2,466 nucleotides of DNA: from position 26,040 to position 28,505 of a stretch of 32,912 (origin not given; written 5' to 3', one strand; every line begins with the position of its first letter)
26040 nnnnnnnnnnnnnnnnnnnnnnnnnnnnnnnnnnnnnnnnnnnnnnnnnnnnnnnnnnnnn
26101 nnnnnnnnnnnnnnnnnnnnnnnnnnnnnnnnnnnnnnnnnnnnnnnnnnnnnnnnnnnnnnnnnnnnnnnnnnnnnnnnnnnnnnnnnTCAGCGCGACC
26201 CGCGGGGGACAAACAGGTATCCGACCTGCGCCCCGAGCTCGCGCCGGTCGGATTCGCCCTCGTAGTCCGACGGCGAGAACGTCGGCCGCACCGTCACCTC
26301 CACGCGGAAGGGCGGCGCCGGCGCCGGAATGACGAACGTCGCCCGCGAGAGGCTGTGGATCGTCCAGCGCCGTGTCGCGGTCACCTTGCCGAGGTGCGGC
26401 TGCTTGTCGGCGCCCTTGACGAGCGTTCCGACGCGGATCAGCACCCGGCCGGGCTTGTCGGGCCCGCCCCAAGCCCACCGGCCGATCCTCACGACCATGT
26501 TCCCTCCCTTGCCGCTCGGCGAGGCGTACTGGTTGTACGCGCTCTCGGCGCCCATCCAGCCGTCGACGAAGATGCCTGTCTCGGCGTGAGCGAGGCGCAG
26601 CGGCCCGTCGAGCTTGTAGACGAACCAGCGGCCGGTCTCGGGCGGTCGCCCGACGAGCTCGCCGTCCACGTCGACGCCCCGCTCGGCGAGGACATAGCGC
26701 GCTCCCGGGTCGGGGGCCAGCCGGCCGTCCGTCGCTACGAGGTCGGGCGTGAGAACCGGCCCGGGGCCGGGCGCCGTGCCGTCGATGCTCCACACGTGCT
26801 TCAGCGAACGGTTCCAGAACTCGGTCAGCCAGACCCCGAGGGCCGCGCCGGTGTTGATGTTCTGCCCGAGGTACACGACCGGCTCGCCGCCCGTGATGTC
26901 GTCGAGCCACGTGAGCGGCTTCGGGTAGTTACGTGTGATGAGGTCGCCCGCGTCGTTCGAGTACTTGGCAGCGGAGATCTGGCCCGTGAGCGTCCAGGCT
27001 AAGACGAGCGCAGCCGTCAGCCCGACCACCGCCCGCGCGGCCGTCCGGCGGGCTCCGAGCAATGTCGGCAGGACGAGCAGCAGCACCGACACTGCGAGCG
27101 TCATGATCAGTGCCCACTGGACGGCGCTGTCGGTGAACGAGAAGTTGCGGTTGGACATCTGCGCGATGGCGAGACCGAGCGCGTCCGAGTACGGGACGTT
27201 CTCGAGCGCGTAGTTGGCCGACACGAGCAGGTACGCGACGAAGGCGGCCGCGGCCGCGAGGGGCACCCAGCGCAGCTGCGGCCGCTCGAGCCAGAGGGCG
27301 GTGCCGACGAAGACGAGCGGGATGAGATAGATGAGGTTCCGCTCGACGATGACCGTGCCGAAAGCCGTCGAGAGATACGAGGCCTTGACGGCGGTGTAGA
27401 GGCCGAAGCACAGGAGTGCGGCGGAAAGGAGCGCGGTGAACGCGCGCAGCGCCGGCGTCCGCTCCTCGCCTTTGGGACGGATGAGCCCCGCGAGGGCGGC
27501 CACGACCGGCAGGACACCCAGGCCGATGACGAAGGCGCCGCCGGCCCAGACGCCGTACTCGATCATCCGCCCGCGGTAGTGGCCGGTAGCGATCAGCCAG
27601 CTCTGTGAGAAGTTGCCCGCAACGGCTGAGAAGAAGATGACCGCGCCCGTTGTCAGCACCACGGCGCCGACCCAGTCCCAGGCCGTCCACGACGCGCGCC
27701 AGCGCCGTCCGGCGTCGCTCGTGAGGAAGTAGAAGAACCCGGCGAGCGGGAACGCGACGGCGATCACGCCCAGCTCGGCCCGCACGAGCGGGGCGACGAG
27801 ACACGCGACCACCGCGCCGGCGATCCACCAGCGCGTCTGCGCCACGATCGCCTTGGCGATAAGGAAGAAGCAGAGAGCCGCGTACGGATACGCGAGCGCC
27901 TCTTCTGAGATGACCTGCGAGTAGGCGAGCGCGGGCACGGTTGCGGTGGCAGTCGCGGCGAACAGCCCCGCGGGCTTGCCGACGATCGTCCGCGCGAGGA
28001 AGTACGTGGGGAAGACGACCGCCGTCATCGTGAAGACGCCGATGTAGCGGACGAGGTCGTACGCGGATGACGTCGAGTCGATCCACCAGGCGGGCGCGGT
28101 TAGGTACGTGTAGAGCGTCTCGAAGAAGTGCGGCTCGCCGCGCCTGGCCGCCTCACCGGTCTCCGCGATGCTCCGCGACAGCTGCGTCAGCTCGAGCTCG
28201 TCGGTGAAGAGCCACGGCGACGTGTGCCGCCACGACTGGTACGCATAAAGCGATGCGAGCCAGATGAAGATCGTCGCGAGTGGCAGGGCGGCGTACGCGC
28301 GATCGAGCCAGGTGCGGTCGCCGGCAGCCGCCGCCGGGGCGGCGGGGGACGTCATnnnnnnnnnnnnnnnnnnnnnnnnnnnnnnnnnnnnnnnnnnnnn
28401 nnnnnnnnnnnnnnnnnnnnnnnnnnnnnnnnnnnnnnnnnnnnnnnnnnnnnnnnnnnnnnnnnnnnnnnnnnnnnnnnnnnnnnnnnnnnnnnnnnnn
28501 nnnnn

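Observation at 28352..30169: WecA-family transferase fused to the accessory module normally found at the N-terminus of WbaP/CapD proteins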

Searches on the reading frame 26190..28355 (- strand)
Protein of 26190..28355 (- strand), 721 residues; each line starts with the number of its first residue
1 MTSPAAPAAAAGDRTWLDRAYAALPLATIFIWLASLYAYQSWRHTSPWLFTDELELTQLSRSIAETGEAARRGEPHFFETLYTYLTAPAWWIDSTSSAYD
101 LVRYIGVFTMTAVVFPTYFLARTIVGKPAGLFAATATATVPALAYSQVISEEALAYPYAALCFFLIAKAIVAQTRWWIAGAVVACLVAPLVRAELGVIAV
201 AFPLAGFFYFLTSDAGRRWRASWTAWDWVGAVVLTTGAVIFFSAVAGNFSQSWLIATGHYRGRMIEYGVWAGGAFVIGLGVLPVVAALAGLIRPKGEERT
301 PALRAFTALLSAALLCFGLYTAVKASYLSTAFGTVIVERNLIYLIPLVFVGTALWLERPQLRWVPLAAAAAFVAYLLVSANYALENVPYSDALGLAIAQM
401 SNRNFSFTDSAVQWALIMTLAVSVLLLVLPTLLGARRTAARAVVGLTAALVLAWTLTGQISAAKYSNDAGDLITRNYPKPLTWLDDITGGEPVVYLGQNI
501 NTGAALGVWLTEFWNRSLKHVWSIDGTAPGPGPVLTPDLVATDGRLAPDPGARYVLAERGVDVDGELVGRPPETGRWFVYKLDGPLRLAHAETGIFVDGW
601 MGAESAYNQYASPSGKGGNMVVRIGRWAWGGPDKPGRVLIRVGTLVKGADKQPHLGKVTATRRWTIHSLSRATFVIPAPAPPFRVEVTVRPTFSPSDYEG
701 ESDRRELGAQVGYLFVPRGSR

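Call 10: search_protein_families(library=pfam, proteins=[window:26190-28355:-], max_evalue=0.001)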
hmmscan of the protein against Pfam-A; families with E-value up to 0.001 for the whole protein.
window:26190-28355:- (721 aa): 0 families

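Call 64: search_solved_structures(query=A5, max_evalue=1, show_alignments=1)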
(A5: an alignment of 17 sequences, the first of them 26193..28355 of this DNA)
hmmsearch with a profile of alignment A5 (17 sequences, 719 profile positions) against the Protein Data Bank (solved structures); distinct sequences matched with E-value up to 1: 0.

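Call 65: search_protein_families(library=ncbifam, proteins=[window:26193-28355:-], max_evalue=1)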
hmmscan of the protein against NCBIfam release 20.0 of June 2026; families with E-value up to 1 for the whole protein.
window:26193-28355:- (721 aa): 1 family
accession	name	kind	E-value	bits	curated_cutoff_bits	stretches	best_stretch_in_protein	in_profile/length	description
TIGR04154.1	archaeo_STT3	subfamily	1.1e-05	24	450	1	73-145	64-141/831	oligosaccharyl transferase, archaeosortase A system-associated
